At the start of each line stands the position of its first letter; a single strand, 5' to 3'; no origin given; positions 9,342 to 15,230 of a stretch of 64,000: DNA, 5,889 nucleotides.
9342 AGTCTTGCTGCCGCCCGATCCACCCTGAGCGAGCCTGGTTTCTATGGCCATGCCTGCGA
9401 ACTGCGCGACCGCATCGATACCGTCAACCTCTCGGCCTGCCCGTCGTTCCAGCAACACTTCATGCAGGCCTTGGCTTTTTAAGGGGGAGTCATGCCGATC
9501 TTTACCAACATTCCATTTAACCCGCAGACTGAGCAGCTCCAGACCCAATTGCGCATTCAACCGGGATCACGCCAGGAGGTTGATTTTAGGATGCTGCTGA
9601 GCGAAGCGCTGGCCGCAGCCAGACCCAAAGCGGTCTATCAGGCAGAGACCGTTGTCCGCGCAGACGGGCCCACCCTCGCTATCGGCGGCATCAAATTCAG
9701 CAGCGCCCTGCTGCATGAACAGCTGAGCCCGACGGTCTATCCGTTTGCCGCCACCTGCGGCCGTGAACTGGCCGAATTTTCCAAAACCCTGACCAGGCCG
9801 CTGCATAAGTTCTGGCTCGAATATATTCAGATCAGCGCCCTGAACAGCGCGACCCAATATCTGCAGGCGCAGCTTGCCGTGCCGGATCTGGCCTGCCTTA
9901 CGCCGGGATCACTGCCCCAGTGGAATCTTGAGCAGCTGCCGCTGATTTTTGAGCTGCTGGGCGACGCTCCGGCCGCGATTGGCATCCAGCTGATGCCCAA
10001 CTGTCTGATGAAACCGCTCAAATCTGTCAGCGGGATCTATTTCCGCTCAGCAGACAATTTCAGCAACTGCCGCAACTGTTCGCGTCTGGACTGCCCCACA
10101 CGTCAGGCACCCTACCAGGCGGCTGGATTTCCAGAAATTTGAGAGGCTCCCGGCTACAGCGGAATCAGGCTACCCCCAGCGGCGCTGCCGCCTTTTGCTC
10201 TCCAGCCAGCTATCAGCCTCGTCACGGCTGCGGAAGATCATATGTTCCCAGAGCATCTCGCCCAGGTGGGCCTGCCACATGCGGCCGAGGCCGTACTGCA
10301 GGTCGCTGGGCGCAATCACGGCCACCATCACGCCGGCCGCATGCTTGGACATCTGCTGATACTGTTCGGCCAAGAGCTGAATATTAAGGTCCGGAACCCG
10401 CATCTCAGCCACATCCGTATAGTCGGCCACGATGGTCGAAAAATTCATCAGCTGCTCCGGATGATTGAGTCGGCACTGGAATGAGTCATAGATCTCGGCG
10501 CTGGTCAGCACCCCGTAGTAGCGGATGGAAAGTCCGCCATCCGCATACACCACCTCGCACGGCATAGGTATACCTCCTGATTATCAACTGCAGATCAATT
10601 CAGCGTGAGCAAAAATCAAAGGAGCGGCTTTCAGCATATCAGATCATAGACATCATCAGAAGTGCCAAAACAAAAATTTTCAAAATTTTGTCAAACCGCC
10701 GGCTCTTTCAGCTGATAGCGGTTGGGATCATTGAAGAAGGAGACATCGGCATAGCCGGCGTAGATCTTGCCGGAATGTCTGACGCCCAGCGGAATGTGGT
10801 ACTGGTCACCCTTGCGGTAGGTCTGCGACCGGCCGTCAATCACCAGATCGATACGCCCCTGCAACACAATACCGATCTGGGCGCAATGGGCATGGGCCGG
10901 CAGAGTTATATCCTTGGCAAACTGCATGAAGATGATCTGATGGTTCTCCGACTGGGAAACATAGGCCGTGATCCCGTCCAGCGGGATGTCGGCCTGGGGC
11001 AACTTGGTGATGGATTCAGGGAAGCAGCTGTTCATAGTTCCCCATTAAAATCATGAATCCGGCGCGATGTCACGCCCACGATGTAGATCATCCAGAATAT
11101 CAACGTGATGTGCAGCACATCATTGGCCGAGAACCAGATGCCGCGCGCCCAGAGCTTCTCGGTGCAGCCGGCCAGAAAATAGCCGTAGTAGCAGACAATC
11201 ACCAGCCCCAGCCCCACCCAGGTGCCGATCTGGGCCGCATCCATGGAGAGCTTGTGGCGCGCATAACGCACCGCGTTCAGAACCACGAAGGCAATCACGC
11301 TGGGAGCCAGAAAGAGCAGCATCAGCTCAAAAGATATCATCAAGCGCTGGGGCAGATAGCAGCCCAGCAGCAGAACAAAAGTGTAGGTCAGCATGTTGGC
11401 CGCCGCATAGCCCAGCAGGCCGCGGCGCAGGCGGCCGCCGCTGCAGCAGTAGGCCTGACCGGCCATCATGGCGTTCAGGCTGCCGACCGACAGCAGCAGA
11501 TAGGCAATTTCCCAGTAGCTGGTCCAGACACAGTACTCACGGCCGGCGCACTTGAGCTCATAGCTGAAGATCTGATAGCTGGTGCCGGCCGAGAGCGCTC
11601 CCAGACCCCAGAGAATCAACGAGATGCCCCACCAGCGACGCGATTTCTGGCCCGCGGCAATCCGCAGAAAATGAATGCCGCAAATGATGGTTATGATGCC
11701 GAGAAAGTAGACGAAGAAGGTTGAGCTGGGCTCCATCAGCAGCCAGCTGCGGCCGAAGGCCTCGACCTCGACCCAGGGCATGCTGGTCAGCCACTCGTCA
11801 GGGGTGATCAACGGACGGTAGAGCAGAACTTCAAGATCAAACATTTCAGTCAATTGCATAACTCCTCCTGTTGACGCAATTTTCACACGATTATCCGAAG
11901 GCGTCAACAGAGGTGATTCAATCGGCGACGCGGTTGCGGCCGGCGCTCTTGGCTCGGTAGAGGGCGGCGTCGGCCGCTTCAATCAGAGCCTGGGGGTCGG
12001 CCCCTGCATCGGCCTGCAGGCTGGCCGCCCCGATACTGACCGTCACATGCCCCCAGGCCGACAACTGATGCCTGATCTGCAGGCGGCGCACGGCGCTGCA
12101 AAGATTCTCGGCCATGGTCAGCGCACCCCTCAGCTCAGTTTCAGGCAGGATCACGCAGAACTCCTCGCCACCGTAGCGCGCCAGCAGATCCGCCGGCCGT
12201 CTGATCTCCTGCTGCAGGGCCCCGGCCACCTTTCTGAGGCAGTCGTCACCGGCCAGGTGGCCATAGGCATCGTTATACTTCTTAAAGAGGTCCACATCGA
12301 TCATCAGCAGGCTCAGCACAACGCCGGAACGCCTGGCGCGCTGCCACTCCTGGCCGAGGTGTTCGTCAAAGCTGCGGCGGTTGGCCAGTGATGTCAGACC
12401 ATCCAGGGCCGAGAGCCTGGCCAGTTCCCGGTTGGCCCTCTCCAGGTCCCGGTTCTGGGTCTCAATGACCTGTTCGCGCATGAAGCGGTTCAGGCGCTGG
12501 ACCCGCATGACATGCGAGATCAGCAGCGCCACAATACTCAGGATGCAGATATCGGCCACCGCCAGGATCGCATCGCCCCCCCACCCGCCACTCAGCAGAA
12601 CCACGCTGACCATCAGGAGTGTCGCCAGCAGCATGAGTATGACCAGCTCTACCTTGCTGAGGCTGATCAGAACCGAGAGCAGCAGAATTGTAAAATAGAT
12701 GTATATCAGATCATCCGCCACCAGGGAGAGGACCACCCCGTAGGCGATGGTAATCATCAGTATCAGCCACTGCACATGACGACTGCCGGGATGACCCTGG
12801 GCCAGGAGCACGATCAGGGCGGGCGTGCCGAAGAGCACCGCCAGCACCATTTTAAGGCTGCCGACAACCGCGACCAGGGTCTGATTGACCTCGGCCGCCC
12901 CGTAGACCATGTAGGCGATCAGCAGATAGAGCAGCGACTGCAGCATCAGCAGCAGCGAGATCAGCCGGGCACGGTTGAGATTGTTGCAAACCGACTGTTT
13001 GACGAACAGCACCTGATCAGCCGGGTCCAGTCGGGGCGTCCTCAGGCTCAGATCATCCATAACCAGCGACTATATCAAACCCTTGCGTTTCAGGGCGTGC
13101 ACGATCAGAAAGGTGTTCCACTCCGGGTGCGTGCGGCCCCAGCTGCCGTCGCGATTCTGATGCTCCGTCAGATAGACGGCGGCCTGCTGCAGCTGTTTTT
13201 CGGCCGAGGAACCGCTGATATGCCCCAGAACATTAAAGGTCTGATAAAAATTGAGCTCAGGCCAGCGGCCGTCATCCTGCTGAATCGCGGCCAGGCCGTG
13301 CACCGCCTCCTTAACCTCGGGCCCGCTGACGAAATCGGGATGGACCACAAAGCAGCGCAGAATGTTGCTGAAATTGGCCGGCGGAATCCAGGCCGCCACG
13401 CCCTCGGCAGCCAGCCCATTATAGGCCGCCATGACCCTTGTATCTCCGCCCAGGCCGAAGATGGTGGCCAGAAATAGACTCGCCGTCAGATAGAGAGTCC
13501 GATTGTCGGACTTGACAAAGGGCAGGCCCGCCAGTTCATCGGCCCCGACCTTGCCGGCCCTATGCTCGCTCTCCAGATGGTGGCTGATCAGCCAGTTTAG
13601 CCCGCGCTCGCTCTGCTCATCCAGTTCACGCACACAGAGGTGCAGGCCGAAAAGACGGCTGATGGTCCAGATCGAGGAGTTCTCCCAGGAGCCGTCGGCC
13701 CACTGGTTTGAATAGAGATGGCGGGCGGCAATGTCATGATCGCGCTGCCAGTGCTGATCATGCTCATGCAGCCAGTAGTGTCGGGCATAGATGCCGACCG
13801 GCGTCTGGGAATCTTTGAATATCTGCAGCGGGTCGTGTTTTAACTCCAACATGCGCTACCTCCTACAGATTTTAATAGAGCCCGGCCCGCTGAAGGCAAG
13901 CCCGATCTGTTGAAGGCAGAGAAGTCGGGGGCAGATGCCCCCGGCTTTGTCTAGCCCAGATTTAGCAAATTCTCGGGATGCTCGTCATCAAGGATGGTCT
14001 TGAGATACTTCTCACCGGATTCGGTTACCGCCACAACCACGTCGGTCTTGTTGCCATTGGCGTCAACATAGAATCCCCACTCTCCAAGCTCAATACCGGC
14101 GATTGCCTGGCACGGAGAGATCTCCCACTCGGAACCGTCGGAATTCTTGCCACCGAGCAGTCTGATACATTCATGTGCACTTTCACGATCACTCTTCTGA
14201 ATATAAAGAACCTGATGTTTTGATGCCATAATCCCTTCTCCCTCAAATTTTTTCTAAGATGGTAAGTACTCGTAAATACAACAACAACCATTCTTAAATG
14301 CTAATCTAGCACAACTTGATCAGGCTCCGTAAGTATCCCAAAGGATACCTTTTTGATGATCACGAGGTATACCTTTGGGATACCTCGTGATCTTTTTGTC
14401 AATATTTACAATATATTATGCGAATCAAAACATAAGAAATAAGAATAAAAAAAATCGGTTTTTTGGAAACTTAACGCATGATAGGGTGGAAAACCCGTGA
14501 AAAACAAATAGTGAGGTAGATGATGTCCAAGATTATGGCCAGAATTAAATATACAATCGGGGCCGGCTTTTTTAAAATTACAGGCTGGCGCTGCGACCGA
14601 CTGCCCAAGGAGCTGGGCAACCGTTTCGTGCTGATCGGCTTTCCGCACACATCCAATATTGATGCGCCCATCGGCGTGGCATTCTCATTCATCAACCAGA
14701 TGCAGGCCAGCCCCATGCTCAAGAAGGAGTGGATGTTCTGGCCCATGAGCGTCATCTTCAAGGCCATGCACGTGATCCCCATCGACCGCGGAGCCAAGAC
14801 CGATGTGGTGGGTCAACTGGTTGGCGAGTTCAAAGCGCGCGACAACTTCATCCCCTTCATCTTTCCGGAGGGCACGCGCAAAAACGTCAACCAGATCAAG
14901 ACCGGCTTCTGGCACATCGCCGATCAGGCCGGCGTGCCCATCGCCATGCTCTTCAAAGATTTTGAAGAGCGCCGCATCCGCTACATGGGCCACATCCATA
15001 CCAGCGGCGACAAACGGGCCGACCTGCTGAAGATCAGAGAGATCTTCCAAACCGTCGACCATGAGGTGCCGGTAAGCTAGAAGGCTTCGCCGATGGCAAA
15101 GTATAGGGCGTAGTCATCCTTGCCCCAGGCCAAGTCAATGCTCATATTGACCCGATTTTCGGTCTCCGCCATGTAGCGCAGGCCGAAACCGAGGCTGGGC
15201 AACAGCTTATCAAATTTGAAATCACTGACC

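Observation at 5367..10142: Complete, self-contained corrinoid methyl-transfer operon of unknown substrate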

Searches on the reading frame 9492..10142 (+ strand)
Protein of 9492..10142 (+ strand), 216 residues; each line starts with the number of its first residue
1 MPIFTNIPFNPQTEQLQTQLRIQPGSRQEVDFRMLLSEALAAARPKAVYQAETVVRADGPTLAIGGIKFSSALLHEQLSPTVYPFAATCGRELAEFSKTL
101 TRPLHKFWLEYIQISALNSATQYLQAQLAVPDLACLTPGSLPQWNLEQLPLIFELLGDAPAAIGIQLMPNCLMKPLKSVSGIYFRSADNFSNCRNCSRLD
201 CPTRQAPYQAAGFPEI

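Call 3: search_protein_families(library=pfam, proteins=[window:9492-10142:+], max_evalue=0.001)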
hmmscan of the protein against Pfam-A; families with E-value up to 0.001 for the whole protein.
window:9492-10142:+ (216 aa): 1 family
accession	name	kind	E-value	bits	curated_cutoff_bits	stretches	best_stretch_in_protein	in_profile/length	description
PF02965.22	Met_synt_B12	-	0.00039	20.4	25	1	152-186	216-249/273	Vitamin B12 dependent methionine synthase, activation domain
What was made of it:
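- Checked: ORF5, 9492-10142: Met_synt_B12 at only 20.4 bits, below the cut-off of 25 (call 3).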

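Call 4: search_protein_families(library=ncbifam, proteins=[window:9492-10142:+], max_evalue=0.001)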
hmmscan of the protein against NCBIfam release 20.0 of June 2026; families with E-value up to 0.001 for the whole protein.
window:9492-10142:+ (216 aa): 0 families

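Call 12: search_solved_structures(query=window:9492-10142:+, max_evalue=10)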
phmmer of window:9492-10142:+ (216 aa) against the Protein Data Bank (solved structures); distinct sequences matched with E-value up to 10: 0.

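Call 32: find_homologous_proteins(query=window:9492-10142:+, max_evalue=0.001)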
Query window:9492-10142:+ (216 aa): 5 proteins with E <= 0.001 among 539 candidates.
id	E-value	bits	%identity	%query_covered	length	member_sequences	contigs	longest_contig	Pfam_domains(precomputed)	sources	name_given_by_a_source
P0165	2.1e-140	484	100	100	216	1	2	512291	-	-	-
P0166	6.3e-44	168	45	96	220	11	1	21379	-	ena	-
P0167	3.5e-42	163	40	97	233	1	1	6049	-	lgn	-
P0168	5.8e-42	162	44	96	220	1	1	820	-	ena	-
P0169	1.1e-35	141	41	96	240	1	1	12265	-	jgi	jgi:hypothetical protein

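Call 35: search_solved_structures(query=A2, max_evalue=10, show_alignments=2)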
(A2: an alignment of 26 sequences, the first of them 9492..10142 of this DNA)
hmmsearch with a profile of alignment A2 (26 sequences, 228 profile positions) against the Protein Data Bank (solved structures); distinct sequences matched with E-value up to 10: 11.
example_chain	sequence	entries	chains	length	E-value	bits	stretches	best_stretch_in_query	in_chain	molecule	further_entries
1j6r_A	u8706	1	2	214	5.3e-06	29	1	39-189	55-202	METHIONINE SYNTHASE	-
1msk_A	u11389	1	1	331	0.015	17.7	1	155-209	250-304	COBALAMIN-DEPENDENT METHIONINE SYNTHASE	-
6bdy_A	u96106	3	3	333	0.015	17.7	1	155-209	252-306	Methionine synthase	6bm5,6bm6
3bul_A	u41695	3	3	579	0.049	16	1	155-208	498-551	Methionine synthase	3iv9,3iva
1k7y_A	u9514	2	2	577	0.049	16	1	155-208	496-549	methionine synthase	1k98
4mtd_A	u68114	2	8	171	0.053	15.9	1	8-111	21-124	Zinc uptake regulation protein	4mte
2o2k_A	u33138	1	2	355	0.31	13.4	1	164-194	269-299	Methionine synthase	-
1abv_A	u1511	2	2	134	0.47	12.8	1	43-106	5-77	DELTA SUBUNIT OF THE F1F0-ATP SYNTHASE | ATP synthase delta chain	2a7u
9ssp_A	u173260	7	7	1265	1.4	11.2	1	164-194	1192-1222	Methionine synthase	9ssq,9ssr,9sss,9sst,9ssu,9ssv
6e9v_Q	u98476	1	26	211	2.5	10.4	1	21-76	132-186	DHF79 filament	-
5cwm_A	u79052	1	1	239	5.2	9.4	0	16-75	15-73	Designed helical repeat protein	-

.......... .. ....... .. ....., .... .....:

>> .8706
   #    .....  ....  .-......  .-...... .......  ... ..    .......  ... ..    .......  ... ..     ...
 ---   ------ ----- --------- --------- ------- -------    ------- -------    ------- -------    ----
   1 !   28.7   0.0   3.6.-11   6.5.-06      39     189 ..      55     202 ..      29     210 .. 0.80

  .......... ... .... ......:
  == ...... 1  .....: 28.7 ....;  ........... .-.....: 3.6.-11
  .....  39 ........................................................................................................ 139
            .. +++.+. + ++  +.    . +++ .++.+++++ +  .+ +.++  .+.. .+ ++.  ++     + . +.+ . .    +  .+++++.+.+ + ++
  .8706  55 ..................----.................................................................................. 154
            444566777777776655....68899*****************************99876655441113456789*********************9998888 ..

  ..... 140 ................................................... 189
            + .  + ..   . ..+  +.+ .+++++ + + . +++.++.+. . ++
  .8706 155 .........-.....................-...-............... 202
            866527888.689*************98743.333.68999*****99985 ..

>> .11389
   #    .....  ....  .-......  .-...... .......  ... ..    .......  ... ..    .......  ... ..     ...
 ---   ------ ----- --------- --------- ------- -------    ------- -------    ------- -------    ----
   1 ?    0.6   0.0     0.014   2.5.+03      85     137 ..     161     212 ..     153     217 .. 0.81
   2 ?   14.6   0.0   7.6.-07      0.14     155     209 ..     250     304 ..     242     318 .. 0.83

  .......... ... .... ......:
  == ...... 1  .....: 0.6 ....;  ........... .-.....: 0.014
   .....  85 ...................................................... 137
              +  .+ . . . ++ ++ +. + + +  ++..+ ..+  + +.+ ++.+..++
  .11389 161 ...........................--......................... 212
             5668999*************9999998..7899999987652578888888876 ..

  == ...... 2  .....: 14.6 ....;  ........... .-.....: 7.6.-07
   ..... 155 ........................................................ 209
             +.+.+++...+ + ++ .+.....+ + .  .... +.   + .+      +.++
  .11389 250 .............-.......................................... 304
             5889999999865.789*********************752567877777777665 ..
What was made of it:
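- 9492..10142 (+): ORF5: stand-alone MetH activation-domain relative with four invariant Cys (C89, C193-x2-C196-x4-C201). Proposed accessory to corrinoid reactivation. Profile A2 versus 1J6R E 5e-6, with weak hits to MetH activation domains (call 35).
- Checked: A family profile hits the stand-alone activation-domain protein TM0269 (1J6R) at E 5e-6 (call 35).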

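Call 78: predict_structure(alignment_id=A4)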
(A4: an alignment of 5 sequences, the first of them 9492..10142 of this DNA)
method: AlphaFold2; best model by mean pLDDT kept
length: 216 residues; sequences in the alignment: 5
mean_pLDDT: 48.4   pTM: 0.44
mean pLDDT of the five models: 48.4, 46.1, 45.8, 42.3, 38.3
residues with pLDDT >= 90: 2; 70-90: 43; 50-70: 35; < 50: 136
segments of 3 or more residues with pLDDT < 50: 1-7, 45-89, 133-216
pLDDT, mean of each block of 10 residues (from residue 1): 44 77 87 86 46 31 31 32 40 71 79 65 57 42 40 34 30 27 31 41 39 29
secondary structure, 60 per line:
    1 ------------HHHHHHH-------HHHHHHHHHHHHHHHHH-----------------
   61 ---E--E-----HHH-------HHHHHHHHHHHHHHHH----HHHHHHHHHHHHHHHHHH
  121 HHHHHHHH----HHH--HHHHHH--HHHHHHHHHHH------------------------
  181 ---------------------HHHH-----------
elements in order: H13-19 H27-43 H83-98 H103-128 H138-143 H146-156 H202-205
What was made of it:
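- On MetH / split MetH: The structure model was too poor to check the fold, pLDDT 48 (call 78).
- Tried and rejected: The model was unusable and no fold search was run (calls 32, 78).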

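Call 79: search_protein_families(library=pfam, alignment_id=A2, max_evalue=0.01)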
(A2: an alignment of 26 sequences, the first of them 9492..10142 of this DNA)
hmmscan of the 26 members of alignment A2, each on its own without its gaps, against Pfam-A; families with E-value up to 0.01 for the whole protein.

A. member 1, window:9492-10142:+ (216 aa): 1 family
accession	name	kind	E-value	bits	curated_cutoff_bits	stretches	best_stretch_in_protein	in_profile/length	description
PF02965.22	Met_synt_B12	-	0.00039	20.4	25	1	152-186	216-249/273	Vitamin B12 dependent methionine synthase, activation domain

B. families by the number of members that match (of 26 scanned): 1 family
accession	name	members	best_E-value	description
PF02965.22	Met_synt_B12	18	4.4e-07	Vitamin B12 dependent methionine synthase, activation domain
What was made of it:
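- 9492..10142 (+): PF02965 hit in 18 of 26 family members (call 79).
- On MetH / split MetH: The family-level signal is consistent (calls 35, 79).
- Checked: At family level 18 of 26 homologues hit PF02965, the best at E 4.4e-7, and no other family is hit (call 79).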

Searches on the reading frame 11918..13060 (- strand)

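Call 3: search_protein_families(library=pfam, proteins=[window:11918-13060:-], max_evalue=0.001)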
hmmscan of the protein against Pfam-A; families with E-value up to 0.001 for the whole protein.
window:11918-13060:- (380 aa): 1 family
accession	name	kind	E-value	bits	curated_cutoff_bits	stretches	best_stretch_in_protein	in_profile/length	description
PF00990.26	GGDEF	-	4.6e-52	176.5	23.8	1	218-377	2-161/161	Diguanylate cyclase, GGDEF domain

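Call 4: search_protein_families(library=ncbifam, proteins=[window:11918-13060:-], max_evalue=0.001)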
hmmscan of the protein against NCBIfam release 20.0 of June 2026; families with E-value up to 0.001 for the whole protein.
window:11918-13060:- (380 aa): 21 families
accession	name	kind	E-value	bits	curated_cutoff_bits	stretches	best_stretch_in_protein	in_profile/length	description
TIGR00254.1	GGDEF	domain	1.7e-52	177.5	37.4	1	213-378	1-164/168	diguanylate cyclase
NF038266.1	diguan_SiaD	equivalog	1.8e-47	161.8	290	1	187-378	66-252/252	biofilm regulation diguanylate cyclase SiaD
NF007135.0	PRK09581.1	equivalog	5.2e-46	157.4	474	1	194-379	268-453/457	PleD family two-component system response regulator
NF007380.0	PRK09894.1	equivalog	2e-43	148.9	256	1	200-379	111-285/296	diguanylate cyclase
NF047654.1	DiguCycDgcRLepto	equivalog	3.2e-38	131.3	500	1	215-378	131-293/295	diguanylate cyclase DgcR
NF007423.1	PRK09966.1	equivalog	4.4e-37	127.9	325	1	189-371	213-390/390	diguanylate cyclase DgcN/YfiN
NF041606.1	dguan_cyc_DgcA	equivalog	4.5e-37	127.8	370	1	210-378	171-336/340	diguanylate cyclase DgcA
NF051473.1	DigCycDgcsShew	equivalog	6.3e-31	107.8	400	1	211-377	129-287/291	diguanylate cyclase DgcS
NF007298.0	PRK09776.1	equivalog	7.6e-31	106.8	1135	1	210-378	677-842/1111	diguanylate cyclase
NF047872.1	GGDEF_GdpS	equivalog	4e-28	98.6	400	1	118-378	104-347/355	GGDEF domain-containing protein GdpS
NF011955.1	PRK15426.1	equivalog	5.1e-28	97.6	408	1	218-378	399-558/564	cellulose biosynthesis regulator diguanylate cyclase DgcQ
NF045675.1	PhdiestaseDibA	equivalog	1.3e-27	96.4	980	1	206-377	192-360/623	phosphodiesterase DibA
NF007599.0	PRK10245.1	equivalog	8.1e-27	93.7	402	1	204-378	197-367/371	diguanylate cyclase AdrA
NF007474.0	PRK10060.1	equivalog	8.7e-25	87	782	1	207-377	227-391/663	cyclic di-GMP phosphodiesterase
NF040885.1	diguan_DgcJ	equivalog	3e-21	75.8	500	1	174-375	307-490/493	diguanylate cyclase DgcJ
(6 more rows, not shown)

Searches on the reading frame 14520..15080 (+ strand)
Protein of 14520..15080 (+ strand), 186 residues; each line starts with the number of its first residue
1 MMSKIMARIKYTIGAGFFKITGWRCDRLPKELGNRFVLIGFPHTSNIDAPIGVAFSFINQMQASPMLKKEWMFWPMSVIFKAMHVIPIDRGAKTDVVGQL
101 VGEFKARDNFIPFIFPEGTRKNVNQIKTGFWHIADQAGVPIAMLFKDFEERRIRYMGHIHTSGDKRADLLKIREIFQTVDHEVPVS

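Call 27: search_protein_families(library=pfam, proteins=[window:14520-15080:+], max_evalue=0.00001)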
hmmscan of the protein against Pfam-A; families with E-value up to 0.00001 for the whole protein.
window:14520-15080:+ (186 aa): 1 family
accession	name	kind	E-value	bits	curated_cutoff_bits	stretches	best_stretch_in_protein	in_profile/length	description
PF01553.26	Acyltransferase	-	4.4e-10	39.9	23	1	41-141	20-126/132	Acyltransferase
